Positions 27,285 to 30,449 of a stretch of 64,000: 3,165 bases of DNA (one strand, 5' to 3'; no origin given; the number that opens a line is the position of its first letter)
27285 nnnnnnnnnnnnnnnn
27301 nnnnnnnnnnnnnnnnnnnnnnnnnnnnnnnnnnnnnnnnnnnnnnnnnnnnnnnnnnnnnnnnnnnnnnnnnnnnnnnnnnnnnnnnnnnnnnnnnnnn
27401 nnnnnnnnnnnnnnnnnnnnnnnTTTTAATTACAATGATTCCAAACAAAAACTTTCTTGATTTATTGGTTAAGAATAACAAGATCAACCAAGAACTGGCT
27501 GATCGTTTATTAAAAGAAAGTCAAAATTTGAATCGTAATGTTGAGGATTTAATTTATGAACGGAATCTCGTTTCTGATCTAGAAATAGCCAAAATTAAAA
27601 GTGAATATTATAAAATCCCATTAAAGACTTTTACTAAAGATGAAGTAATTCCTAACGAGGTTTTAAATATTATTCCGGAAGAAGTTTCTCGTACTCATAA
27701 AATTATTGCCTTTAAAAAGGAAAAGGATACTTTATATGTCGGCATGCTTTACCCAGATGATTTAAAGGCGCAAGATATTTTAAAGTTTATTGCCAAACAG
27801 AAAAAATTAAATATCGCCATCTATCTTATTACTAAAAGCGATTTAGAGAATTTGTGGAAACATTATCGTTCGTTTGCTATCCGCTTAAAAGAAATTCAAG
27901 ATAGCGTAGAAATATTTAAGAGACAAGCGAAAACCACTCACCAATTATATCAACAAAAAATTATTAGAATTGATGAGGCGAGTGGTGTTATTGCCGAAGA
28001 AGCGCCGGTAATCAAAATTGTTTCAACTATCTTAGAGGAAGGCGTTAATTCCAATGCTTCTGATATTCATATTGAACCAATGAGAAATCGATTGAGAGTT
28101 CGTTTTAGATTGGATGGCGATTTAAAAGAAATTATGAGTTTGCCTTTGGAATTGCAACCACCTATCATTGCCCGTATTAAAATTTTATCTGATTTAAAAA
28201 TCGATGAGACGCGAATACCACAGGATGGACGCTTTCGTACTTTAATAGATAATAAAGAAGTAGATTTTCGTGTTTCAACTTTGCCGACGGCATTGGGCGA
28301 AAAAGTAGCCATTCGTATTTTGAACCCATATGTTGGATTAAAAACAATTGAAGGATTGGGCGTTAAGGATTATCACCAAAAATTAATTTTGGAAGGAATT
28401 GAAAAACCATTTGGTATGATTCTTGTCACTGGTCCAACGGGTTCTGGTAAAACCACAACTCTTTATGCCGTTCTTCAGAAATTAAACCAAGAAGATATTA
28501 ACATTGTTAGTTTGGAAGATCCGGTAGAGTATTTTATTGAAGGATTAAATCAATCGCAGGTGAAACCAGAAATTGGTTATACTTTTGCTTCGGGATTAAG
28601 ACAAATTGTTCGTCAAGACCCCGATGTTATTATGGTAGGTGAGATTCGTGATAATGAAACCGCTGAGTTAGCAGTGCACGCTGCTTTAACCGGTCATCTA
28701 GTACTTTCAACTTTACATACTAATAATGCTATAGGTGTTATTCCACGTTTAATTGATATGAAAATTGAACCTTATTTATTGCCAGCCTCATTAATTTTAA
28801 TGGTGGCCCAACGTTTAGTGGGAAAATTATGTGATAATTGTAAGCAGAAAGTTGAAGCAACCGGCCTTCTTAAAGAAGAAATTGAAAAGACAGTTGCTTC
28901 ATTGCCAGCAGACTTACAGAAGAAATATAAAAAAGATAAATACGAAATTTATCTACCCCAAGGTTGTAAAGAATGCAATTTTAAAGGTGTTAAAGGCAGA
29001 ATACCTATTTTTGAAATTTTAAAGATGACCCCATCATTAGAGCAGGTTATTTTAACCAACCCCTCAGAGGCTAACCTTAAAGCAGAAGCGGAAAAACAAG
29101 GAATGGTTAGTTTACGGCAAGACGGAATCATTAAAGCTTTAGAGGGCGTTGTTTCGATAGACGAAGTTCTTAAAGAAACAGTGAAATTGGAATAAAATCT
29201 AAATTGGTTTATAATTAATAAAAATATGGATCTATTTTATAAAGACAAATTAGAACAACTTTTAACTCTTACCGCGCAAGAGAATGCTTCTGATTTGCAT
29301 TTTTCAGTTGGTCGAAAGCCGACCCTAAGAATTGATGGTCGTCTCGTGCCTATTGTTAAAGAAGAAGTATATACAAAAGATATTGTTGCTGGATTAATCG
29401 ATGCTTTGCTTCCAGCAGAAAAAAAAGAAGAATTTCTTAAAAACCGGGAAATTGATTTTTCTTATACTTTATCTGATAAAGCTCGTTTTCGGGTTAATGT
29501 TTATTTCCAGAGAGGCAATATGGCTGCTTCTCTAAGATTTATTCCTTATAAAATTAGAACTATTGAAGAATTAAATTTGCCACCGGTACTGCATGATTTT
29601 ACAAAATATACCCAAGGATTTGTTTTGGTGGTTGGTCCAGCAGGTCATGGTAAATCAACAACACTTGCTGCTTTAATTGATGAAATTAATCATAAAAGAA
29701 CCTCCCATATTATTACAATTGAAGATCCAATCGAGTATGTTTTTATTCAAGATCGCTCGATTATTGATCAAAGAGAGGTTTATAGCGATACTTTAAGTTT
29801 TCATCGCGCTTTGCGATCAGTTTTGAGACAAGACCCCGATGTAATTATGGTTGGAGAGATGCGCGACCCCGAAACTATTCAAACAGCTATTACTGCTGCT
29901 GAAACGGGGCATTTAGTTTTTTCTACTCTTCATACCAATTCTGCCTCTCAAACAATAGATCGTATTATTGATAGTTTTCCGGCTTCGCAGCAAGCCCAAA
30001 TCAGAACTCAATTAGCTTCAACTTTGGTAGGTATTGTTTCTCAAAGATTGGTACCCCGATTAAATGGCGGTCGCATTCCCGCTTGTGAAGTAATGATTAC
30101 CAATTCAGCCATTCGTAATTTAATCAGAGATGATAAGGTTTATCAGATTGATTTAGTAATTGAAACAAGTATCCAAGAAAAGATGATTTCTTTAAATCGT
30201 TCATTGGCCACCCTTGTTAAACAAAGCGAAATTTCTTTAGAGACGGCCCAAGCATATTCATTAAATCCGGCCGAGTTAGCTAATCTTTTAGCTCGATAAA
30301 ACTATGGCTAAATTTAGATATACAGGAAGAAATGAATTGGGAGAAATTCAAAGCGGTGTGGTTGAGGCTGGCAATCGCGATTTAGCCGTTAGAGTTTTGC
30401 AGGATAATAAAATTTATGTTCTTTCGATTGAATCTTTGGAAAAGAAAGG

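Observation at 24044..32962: Complete type IV pilus operon with two PilB paralogs, divergent ComFC and an LTD surface protein: a DNA-uptake/attachment module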

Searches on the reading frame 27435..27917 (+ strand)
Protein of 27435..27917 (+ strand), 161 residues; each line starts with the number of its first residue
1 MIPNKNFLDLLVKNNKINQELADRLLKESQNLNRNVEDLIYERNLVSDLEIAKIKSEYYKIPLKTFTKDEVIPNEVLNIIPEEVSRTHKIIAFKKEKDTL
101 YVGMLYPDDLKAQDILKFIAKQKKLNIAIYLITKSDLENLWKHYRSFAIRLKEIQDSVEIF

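Call 30: search_solved_structures(query=window:27435-27917:+, max_evalue=10, show_alignments=4)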
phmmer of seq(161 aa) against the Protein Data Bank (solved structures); distinct sequences matched with E-value up to 10: 10.
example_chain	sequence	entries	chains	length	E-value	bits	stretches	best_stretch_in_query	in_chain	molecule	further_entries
6olj_C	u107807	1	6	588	1.4e-07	34.8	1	9-141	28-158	Type IV pilus biogenesis ATPase PilB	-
5tsg_B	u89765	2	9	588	1.5e-07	34.8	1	9-141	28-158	Type IV pilus biogenesis ATPase PilB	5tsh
5zfr_A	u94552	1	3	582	9.1e-07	32.3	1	9-158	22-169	Type IV pilus biogenesis ATPase PilB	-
3jc8_Ba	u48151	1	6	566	1.3e-05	28.5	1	9-122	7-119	Type IV-A pilus assembly ATPase PilB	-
6f8l_G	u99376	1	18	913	0.00011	25.5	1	17-147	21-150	Type IV pilus assembly protein PilF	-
5htl_A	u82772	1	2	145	0.00014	25.1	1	5-116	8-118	MSHA biogenesis protein MshE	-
9g1w_A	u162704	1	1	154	0.0019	21.5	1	17-146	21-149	Type IV pilus assembly ATPase PilB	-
7lko_B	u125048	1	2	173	0.0064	19.8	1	14-120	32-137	Pilus biogenesis protein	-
7lkm_A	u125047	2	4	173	0.073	16.3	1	25-120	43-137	Pilus biogenesis protein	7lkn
6w04_A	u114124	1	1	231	0.61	13.4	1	79-143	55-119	HAD hydrolase, family IA, variant 3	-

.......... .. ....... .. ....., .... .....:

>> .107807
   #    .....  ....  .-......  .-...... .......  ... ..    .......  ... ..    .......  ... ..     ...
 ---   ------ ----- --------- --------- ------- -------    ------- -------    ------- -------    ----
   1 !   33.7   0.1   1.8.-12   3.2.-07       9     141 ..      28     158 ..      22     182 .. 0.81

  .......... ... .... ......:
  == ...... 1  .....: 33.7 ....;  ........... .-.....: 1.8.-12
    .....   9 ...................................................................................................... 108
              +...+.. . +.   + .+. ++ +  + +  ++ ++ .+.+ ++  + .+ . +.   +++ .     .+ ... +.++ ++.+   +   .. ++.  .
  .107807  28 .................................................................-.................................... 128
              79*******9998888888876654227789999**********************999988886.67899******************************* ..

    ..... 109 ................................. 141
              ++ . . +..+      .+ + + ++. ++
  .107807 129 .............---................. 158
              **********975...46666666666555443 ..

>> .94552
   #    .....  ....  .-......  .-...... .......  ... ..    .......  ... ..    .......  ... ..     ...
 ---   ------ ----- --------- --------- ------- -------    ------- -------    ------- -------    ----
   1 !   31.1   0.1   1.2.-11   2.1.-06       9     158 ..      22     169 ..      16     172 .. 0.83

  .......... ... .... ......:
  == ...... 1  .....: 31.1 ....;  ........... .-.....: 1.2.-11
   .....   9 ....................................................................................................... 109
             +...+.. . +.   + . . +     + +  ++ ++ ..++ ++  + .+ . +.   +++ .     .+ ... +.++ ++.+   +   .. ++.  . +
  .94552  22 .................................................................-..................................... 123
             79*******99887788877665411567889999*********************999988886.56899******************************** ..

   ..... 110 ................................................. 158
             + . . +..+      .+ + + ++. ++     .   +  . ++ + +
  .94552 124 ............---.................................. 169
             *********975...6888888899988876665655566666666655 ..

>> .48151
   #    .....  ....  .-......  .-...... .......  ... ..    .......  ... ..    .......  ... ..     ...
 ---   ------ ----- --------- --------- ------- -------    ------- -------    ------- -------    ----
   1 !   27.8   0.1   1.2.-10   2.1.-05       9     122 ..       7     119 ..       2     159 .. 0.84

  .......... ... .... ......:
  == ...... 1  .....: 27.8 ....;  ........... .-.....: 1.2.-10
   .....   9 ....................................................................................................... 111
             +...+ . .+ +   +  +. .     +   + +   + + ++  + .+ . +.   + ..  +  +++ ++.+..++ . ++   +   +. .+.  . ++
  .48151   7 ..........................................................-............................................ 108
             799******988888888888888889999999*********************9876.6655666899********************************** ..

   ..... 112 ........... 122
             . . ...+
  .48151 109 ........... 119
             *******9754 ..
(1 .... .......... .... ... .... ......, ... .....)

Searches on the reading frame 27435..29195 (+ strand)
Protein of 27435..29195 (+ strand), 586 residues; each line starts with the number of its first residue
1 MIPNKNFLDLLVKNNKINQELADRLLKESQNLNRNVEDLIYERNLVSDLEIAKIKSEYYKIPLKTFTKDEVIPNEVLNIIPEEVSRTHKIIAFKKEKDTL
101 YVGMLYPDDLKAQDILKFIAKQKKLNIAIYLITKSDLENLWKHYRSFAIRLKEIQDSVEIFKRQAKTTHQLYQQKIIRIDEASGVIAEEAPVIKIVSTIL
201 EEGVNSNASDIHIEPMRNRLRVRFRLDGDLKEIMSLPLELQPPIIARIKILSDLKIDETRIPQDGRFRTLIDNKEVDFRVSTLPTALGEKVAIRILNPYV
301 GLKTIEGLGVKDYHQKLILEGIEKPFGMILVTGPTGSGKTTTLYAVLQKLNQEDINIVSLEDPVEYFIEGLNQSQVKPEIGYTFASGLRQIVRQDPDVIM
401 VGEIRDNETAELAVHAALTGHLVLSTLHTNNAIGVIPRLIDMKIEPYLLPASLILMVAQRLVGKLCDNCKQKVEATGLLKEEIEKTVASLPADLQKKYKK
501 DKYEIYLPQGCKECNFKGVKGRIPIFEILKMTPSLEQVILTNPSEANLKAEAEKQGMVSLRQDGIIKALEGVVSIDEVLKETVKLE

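Call 3: search_protein_families(library=pfam, proteins=[window:27435-29195:+], max_evalue=0.01)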
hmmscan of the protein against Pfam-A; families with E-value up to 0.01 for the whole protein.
window:27435-29195:+ (586 aa): 20 families
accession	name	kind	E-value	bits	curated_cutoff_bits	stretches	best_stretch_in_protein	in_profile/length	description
PF00437.27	T2SSE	-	2.6e-129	431.5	24.9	1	188-579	4-369/370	Type II/IV secretion system protein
PF05157.20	MshEN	-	1.8e-10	41.1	23.1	1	69-147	10-86/90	MshEN domain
PF13401.12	AAA_22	-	1.3e-05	26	27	1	327-362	6-41/130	AAA domain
PF13173.12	AAA_14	-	2.4e-05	24.8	27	1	328-414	4-81/129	AAA domain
PF25199.1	nSTAND_NTPase5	-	4.5e-05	23.8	34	1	324-363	39-79/145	Novel STAND NTPase 5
PF13191.12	AAA_16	-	0.00017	22.5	32.6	1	325-373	24-75/167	AAA ATPase domain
PF20720.3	nSTAND3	-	0.00069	19.8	27.2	1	327-365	18-56/155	Novel STAND NTPase 3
PF13245.12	AAA_19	-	0.001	19.7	25.1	0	328-354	13-39/134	AAA domain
PF00004.35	AAA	-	0.0017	19.2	21.2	0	329-359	1-28/131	ATPase family associated with various cellular activities (AAA)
PF13604.12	AAA_30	-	0.0031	17.7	27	0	323-358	15-50/191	AAA domain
PF02492.25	cobW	-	0.0032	17.5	20.7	1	329-358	3-33/180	CobW/HypB/UreG, nucleotide-binding domain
PF01637.24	ATPase_2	-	0.0033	17.7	33.2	1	325-384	19-78/225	ATPase domain predominantly from Archaea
PF24883.2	NPHP3_N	-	0.0036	17.9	24.8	1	328-399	24-87/164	Nephrocystin 3, N-terminal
PF12775.13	AAA_7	-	0.004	17.2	25.8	0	329-359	36-66/181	P-loop containing dynein motor region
PF04665.18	Pox_A32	-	0.0059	16.5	22.8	0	323-352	11-39/242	Poxvirus A32 protein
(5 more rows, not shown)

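Call 10: find_encoding_contigs(protein=window:27435-29195:+, flank=10000, max_places=6)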
Protein window:27435-29195:+ (586 aa): no gene with exactly this product is on record in the collection.

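Call 11: find_related_loci(query=window:27435-29192:+, collection=genome_contigs, flank=10000)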
Query window:27435-29192:+ (586 aa) in genome_contigs; peptide patterns used: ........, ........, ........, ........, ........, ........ (x = any residue, [..] = any of these).
201 stretches matched a pattern; 7 encode a relative of the query (tblastn E <= 1e-3); 7 distinct loci.
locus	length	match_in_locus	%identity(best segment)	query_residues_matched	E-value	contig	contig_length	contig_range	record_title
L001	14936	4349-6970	77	1-585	0e+0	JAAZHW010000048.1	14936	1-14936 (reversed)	MAG: Parcubacteria group bacterium isolate AS16jrsBPLL_9 19705_AS16, whole genome shotgun sequence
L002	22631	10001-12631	54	4-585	0e+0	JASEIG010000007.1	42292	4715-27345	MAG: Patescibacteria group bacterium isolate Yes70-43 NODE_7_length_42292_cov_8.273339, whole genome shotgun sequence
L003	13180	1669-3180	41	61-582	1e-122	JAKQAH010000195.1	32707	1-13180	MAG: Candidatus Omnitrophota bacterium isolate USCA_maxbin.193_sub k141_101207, whole genome shotgun sequence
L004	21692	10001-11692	39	7-584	2e-119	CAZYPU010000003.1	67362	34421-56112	MAG TPA_asm: uncultured Planctomycetia bacterium isolate binchicken_co332_134 genome assembly, contig: NODE_22_length_67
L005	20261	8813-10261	38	73-582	4e-104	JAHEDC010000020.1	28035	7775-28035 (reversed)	MAG: Verrucomicrobiales bacterium isolate Ww187 NODE_2861_length_28035_cov_2.790105, whole genome shotgun sequence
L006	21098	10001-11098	43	199-578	2e-94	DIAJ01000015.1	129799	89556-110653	MAG TPA_asm: Flavobacteriales bacterium UBA5081 UBA5081_contig_1013, whole genome shotgun sequence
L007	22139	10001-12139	38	5-583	9e-119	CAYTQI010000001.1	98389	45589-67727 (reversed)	MAG TPA_asm: uncultured Planctomycetia bacterium isolate binchicken_co334_10 genome assembly, contig: NODE_265_length_98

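Call 14: search_protein_families(library=ncbifam, proteins=[window:27435-29195:+], max_evalue=0.001)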
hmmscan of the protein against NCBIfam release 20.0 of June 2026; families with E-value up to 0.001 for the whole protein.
window:27435-29195:+ (586 aa): 21 families
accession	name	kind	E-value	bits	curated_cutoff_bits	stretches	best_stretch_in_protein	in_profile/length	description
TIGR02538.1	type_IV_pilB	equivalog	2.6e-165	551.2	675.65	1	8-583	3-563/564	type IV-A pilus assembly ATPase PilB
TIGR02533.1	type_II_gspE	equivalog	2.6e-151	504.6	630.25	1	80-582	4-486/486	type II secretion system ATPase GspE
NF053534.1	T4PilAsmATPsTfpB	equivalog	2.7e-131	438.8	850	1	72-580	89-580/584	type IV pilus assembly ATPase TfpB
NF007755.0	PRK10436.1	equivalog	2.3e-128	428.8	617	1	84-580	13-457/465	type II secretion system protein GspE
NF041000.1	ATPase_ComGA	equivalog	3.5e-75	252.4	300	1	198-462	2-265/267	competence type IV pilus ATPase ComGA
TIGR01420.1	pilT_fam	subfamily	1.5e-53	182.2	319.1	1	197-463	3-269/343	PilT/PilU family type 4a pilus ATPase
TIGR02525.1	plasmid_TraJ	equivalog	7.6e-25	87.7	368.3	1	320-442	143-272/372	plasmid transfer ATPase TraJ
TIGR02524.1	dot_icm_DotB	equivalog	1.1e-20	74.2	463.3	1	318-440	126-257/358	Dot/Icm type IV secretion system ATPase DotB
NF058587.1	archaellum_moto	equivalog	6.9e-15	54.8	550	1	329-444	278-398/527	archaellum flagellar ATPase motor FlaI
TIGR02782.1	TrbB_P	equivalog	7.4e-15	55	304.55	1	329-440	139-253/303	P-type conjugative transfer ATPase TrbB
NF010469.0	PRK13894.1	subfamily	5.6e-13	48.9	508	1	309-439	132-264/320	conjugal transfer ATPase TrbB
TIGR03819.1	heli_sec_ATPase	hypoth_equivalog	8.4e-13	48.2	373.15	1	248-439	103-297/340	TadA family conjugal transfer-associated ATPase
TIGR02788.1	VirB11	equivalog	9.8e-11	41.2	249.95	1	329-443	147-266/308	P-type DNA transfer ATPase VirB11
NF010407.0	PRK13833.1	subfamily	1.4e-10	41.1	499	1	318-444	137-264/323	conjugal transfer protein TrbB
NF053672.1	bindosome_BasE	exception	4e-10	39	1000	1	330-441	274-390/512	bindosome assembly system ATPase subunit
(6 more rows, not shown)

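Call 19: search_solved_structures(query=window:27435-29192:+, max_evalue=1e-20, show_alignments=0)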
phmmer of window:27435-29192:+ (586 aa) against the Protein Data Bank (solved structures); distinct sequences matched with E-value up to 1e-20: 22.
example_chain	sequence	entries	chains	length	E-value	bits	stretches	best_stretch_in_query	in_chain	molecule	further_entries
3jc8_Ba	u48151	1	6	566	1.9e-118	399.5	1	9-582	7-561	Type IV-A pilus assembly ATPase PilB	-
5zfr_A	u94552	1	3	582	2.5e-115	389.3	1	9-583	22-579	Type IV pilus biogenesis ATPase PilB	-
6olj_C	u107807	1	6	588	3.9e-115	388.6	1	9-583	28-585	Type IV pilus biogenesis ATPase PilB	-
5tsg_B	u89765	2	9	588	5.1e-115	388.2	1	9-583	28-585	Type IV pilus biogenesis ATPase PilB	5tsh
4pht_A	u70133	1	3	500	2.2e-105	356.4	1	187-582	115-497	General secretory pathway protein E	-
1p9r_A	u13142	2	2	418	3.7e-103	349.1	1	188-580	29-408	General secretion pathway protein E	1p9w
4ksr_A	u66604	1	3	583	5.1e-103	348.7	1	188-582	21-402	Type II secretion system protein E, Hemolysin-coregulated protein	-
4kss_A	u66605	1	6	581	5.4e-103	348.6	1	188-582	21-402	Type II secretion system protein E, hemolysin-coregulated protein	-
6f8l_G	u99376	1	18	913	2.4e-102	346.4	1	36-584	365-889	Type IV pilus assembly protein PilF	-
5oiu_A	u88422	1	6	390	4.7e-96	325.7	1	189-583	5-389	Type IV pilus assembly protein PilF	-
6ejf_A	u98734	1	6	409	1.1e-95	324.4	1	194-584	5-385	Type IV pilus assembly protein PilF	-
5it5_F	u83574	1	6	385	1.4e-95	324.1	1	194-583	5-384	ATP binding motif-containing protein PilF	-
5fl3_A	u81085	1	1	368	1e-34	123.2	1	199-477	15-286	PILI RETRACTION PROTEIN PILT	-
5zfq_A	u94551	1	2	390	8.4e-34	120.2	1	199-451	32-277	Twitching motility pilus retraction protein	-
2ewv_A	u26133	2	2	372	1e-32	116.6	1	191-443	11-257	twitching motility protein PilT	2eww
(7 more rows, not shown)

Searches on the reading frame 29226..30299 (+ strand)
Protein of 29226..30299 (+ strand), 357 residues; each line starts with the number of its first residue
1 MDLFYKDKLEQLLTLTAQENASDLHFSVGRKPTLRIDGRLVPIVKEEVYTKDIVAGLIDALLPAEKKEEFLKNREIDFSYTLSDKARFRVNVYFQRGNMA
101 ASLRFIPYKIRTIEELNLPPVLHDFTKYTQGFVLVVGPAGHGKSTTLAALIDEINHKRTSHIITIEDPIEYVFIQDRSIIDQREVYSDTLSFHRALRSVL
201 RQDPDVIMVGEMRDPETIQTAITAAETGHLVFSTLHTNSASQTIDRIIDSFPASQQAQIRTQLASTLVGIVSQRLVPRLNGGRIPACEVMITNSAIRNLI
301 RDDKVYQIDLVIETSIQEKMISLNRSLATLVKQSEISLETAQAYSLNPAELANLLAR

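Call 3: search_protein_families(library=pfam, proteins=[window:29226-30299:+], max_evalue=0.01)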
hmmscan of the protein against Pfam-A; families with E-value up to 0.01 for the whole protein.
window:29226-30299:+ (357 aa): 9 families
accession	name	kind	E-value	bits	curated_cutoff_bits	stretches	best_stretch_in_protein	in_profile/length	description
PF00437.27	T2SSE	-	7.4e-49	166.8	24.9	1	9-294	12-292/370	Type II/IV secretion system protein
PF13401.12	AAA_22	-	0.00012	22.8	27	1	128-166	3-33/130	AAA domain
PF13191.12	AAA_16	-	0.00029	21.8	32.6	1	128-202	22-85/167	AAA ATPase domain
PF25199.1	nSTAND_NTPase5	-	0.00085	19.6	34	1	129-170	40-81/145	Novel STAND NTPase 5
PF01935.23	DUF87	-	0.0016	19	23.2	1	133-187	26-80/220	Helicase HerA, central domain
PF13604.12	AAA_30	-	0.0043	17.2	27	0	124-155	12-43/191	AAA domain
PF24883.2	NPHP3_N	-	0.005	17.5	24.8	1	130-250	22-132/164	Nephrocystin 3, N-terminal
PF00005.33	ABC_tran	-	0.0052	17.8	25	0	130-239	11-80/137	ABC transporter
PF04851.21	ResIII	-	0.0074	16.6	22.5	0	127-240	20-112/164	Type III restriction enzyme, res subunit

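Call 14: search_protein_families(library=ncbifam, proteins=[window:29226-30299:+], max_evalue=0.001)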
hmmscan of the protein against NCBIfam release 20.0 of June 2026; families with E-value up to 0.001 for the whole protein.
window:29226-30299:+ (357 aa): 18 families
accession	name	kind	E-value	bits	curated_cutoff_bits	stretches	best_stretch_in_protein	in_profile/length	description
TIGR01420.1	pilT_fam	subfamily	8.8e-135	449.3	319.1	1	8-350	1-343/343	PilT/PilU family type 4a pilus ATPase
TIGR02525.1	plasmid_TraJ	equivalog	1.1e-45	156.2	368.3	1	6-337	9-359/372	plasmid transfer ATPase TraJ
NF007755.0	PRK10436.1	equivalog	3.2e-44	151.4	617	1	8-279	88-358/465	type II secretion system protein GspE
TIGR02533.1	type_II_gspE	equivalog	3.4e-44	151.3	630.25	1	125-280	238-383/486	type II secretion system ATPase GspE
TIGR02524.1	dot_icm_DotB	equivalog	8.2e-42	143.7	463.3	1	8-323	5-332/358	Dot/Icm type IV secretion system ATPase DotB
TIGR02538.1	type_IV_pilB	equivalog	9.3e-41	140.1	675.65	1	128-279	314-455/564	type IV-A pilus assembly ATPase PilB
NF041000.1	ATPase_ComGA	equivalog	6.1e-39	133.6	300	1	121-277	119-266/267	competence type IV pilus ATPase ComGA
NF053534.1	T4PilAsmATPsTfpB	equivalog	4.4e-37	127.7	850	1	123-280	329-476/584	type IV pilus assembly ATPase TfpB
TIGR02782.1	TrbB_P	equivalog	5e-16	58.9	304.55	1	132-271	138-275/303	P-type conjugative transfer ATPase TrbB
NF058587.1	archaellum_moto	equivalog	1.4e-14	53.8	550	1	133-248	278-394/527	archaellum flagellar ATPase motor FlaI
TIGR02788.1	VirB11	equivalog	1.2e-13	50.7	249.95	1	133-257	147-272/308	P-type DNA transfer ATPase VirB11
NF010407.0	PRK13833.1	subfamily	4.5e-12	46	499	1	133-256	147-269/323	conjugal transfer protein TrbB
NF010469.0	PRK13894.1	subfamily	5.8e-12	45.6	508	1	133-248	152-265/320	conjugal transfer ATPase TrbB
TIGR03819.1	heli_sec_ATPase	hypoth_equivalog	2.3e-11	43.5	373.15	1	133-247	181-297/340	TadA family conjugal transfer-associated ATPase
NF053672.1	bindosome_BasE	exception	3.7e-10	39.1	1000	1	129-259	269-400/512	bindosome assembly system ATPase subunit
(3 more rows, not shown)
